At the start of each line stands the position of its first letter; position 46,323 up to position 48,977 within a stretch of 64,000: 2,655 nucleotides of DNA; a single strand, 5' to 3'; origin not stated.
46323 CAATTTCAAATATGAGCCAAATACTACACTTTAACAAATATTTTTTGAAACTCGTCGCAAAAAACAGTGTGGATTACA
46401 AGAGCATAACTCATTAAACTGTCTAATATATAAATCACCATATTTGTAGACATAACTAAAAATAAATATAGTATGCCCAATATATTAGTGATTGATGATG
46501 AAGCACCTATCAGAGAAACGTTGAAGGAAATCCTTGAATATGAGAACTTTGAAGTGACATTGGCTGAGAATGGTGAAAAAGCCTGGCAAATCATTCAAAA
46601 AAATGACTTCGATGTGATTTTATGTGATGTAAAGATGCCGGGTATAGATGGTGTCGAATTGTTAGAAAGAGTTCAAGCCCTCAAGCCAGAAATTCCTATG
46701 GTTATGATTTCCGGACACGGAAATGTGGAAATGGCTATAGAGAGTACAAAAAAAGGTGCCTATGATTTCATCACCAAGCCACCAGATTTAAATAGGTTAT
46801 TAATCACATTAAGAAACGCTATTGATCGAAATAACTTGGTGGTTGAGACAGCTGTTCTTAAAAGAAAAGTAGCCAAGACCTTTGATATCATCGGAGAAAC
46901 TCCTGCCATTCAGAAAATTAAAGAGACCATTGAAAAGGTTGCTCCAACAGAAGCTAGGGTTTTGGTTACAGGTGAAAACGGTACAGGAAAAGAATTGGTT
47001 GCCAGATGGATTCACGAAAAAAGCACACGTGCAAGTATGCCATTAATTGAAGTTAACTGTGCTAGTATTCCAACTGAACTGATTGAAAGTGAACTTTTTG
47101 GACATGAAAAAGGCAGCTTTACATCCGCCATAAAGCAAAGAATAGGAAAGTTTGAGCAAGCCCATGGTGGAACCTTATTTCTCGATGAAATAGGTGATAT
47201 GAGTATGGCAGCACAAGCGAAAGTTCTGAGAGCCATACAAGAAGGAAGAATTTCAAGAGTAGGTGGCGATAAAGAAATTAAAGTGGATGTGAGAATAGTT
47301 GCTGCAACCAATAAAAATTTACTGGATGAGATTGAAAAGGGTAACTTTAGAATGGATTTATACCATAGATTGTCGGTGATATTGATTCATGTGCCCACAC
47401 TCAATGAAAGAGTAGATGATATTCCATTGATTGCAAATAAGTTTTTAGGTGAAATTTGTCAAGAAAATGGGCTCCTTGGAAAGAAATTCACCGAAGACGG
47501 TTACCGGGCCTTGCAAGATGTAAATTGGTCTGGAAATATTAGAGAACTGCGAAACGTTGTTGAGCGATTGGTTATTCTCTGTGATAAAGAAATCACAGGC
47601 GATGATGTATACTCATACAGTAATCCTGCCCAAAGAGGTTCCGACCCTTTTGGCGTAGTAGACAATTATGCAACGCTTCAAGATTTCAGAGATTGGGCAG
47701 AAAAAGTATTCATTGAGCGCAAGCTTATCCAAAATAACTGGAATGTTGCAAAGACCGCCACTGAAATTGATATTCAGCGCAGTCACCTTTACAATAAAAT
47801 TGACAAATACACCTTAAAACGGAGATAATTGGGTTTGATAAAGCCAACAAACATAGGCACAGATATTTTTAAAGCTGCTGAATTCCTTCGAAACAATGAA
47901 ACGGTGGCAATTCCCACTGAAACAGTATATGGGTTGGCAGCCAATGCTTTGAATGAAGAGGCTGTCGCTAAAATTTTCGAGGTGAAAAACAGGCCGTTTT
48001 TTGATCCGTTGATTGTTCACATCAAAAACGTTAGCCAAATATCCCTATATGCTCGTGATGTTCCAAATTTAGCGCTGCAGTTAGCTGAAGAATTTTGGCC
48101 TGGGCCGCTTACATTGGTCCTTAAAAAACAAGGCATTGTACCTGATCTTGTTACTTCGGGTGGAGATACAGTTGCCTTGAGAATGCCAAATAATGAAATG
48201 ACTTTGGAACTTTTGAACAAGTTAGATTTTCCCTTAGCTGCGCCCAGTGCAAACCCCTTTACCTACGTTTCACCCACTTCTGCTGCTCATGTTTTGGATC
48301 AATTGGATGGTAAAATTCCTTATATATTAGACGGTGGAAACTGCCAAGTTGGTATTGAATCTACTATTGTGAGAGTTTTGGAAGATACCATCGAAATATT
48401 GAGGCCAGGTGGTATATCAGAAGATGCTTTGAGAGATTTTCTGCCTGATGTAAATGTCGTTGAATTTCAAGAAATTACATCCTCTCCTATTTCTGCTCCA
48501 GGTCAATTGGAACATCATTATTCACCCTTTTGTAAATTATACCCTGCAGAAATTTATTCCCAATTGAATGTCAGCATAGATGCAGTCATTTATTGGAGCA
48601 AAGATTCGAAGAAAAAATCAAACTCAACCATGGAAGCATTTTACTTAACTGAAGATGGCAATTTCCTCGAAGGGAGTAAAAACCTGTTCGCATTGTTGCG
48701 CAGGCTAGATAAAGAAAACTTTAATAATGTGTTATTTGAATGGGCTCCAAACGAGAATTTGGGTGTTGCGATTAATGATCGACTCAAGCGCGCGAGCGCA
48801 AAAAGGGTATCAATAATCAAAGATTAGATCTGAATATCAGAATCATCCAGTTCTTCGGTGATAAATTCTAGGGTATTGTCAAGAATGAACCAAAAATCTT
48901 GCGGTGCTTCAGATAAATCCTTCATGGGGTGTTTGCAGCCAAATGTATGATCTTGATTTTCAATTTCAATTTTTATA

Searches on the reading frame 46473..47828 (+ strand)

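Call 72: search_protein_families(library=pfam, proteins=[window:46473-47828:+], max_evalue=0.00001)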
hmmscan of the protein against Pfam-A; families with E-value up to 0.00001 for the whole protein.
window:46473-47828:+ (451 aa): 6 families
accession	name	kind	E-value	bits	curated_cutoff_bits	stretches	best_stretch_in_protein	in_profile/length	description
PF00158.32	Sigma54_activat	-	1.5e-70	236.7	20.2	1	139-305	1-167/168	Sigma-54 interaction domain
PF00072.30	Response_reg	-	1.1e-32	112.9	30.2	1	4-112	1-109/111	Response regulator receiver domain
PF14532.12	Sigma54_activ_2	-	9.5e-28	97.6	25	1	140-310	1-138/138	Sigma-54 interaction domain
PF25601.1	AAA_lid_14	-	3.3e-18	65.7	27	1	312-382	2-73/87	AAA+ ATPase lid domain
PF07728.20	AAA_5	-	2e-07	31.5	22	1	163-282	2-124/139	AAA domain (dynein-related subfamily)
PF00004.35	AAA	-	1.5e-06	29.1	21.2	1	163-292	1-119/131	ATPase family associated with various cellular activities (AAA)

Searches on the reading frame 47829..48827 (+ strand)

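Call 72: search_protein_families(library=pfam, proteins=[window:47829-48827:+], max_evalue=0.00001)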
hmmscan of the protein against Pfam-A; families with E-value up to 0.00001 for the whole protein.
window:47829-48827:+ (332 aa): 2 families
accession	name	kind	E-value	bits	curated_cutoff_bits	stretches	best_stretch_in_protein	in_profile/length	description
PF01300.24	Sua5_yciO_yrdC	-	1.4e-59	201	25.1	1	18-194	1-178/178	Telomere recombination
PF03481.19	Sua5_C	-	2.1e-15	57.9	22.9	1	199-324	4-136/136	Threonylcarbamoyl-AMP synthase, C-terminal domain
